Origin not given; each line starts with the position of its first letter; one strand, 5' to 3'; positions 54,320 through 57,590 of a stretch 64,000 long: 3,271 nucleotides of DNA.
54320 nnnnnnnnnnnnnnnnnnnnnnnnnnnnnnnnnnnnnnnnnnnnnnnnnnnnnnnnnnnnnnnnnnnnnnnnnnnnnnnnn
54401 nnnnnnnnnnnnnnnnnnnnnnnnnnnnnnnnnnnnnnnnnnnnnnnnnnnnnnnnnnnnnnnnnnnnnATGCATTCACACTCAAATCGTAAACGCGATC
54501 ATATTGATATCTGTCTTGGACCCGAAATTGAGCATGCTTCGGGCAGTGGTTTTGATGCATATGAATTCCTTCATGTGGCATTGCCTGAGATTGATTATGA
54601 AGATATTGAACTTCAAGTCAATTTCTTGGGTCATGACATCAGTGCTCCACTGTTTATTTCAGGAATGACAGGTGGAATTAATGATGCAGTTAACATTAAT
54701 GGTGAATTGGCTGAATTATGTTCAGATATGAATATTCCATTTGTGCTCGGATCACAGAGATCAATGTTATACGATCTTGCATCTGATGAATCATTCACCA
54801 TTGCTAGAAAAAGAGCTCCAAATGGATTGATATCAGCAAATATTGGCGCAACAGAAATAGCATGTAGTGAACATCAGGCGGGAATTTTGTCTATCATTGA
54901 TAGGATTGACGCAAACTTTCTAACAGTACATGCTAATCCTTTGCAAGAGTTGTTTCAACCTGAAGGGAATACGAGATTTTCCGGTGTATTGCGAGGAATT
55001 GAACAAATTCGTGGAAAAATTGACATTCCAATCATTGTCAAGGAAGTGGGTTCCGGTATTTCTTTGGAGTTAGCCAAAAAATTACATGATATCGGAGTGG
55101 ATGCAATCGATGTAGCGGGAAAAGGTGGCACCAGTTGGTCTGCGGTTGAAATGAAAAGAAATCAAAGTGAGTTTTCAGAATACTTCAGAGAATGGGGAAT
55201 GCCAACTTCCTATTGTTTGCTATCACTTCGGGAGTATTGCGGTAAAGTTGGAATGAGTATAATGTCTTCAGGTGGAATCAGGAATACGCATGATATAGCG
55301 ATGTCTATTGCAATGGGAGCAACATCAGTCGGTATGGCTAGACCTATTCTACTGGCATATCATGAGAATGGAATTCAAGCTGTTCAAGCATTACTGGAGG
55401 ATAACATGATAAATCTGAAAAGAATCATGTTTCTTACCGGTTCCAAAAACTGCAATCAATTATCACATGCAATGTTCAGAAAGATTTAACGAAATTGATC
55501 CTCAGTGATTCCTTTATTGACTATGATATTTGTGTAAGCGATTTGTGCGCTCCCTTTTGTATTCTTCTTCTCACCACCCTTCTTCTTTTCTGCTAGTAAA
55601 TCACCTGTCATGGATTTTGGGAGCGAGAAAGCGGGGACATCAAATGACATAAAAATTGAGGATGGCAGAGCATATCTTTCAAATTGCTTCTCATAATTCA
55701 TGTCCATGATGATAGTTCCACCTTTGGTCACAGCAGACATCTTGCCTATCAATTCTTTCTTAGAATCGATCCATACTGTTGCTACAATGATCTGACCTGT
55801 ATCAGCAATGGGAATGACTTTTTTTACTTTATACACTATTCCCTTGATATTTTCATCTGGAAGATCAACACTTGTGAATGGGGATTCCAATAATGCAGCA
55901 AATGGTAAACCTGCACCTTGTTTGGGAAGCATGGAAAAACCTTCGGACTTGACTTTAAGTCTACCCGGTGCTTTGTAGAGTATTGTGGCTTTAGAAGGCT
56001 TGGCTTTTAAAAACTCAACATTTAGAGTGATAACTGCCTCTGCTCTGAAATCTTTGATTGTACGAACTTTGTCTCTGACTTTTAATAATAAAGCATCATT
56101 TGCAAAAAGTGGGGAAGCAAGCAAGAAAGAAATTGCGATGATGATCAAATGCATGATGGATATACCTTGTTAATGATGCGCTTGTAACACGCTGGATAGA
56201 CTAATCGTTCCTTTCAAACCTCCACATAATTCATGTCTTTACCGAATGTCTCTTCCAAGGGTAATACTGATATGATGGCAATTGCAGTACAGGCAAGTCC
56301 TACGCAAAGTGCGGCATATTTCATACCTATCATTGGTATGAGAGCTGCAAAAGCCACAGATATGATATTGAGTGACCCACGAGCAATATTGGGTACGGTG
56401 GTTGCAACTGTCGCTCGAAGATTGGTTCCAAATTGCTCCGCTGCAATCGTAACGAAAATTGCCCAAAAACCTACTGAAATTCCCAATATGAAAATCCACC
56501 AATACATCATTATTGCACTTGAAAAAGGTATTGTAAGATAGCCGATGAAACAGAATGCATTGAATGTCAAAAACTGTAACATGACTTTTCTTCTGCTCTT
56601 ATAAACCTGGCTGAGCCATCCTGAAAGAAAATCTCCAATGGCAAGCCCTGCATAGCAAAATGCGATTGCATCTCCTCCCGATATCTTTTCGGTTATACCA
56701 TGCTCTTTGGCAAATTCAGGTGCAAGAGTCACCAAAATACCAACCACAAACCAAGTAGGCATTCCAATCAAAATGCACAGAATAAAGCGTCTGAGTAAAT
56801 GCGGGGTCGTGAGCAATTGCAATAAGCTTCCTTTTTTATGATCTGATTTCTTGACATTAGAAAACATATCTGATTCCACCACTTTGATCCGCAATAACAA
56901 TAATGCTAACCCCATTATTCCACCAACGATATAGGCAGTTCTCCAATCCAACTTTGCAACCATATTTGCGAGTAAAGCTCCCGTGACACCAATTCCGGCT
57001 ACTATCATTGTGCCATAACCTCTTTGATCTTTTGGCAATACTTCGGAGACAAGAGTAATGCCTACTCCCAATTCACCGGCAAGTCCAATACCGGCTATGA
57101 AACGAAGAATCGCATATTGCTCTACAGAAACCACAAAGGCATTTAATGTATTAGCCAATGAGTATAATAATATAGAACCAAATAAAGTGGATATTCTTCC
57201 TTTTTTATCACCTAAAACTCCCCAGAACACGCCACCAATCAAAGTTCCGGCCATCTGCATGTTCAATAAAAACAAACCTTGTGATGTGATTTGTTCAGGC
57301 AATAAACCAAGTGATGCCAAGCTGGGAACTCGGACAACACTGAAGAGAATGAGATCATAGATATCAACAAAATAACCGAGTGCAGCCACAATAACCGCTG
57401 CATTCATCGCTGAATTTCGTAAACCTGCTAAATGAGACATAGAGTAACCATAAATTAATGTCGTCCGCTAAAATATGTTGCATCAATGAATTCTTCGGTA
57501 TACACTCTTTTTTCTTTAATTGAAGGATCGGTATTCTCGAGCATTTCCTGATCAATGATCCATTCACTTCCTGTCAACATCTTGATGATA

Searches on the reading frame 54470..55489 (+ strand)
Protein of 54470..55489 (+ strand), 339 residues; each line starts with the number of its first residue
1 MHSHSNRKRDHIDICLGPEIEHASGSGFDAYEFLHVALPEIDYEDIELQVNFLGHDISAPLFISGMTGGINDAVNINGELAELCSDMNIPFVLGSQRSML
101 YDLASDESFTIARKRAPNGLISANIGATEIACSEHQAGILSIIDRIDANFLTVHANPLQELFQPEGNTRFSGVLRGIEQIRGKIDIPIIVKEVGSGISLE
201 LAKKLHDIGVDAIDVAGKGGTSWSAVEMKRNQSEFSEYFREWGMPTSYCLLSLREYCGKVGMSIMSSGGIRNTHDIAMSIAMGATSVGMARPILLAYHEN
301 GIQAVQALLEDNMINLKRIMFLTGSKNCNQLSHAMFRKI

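Call 41: search_protein_families(library=pfam, proteins=[window:54470-55489:+], max_evalue=0.00001)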
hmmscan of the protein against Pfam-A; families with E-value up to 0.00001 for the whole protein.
window:54470-55489:+ (339 aa): 2 families
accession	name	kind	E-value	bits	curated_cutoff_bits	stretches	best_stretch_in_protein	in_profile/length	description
PF01070.24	FMN_dh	-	6.6e-26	91.6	24.9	1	176-337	209-349/350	FMN-dependent dehydrogenase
PF00478.31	IMPDH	-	1.8e-06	27.7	25.6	1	171-290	130-236/345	IMP dehydrogenase / GMP reductase domain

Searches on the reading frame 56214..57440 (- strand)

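Call 41: search_protein_families(library=pfam, proteins=[window:56214-57440:-], max_evalue=0.00001)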
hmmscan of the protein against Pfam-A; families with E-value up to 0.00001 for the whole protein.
window:56214-57440:- (408 aa): 2 families
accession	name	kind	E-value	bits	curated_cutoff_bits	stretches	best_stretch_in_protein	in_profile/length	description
PF07690.21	MFS_1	-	8.6e-30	104.3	33.4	1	20-347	2-333/347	Major Facilitator Superfamily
PF00083.30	Sugar_tr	-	8.5e-14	51.7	22.3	1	17-202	3-205/452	Sugar (and other) transporter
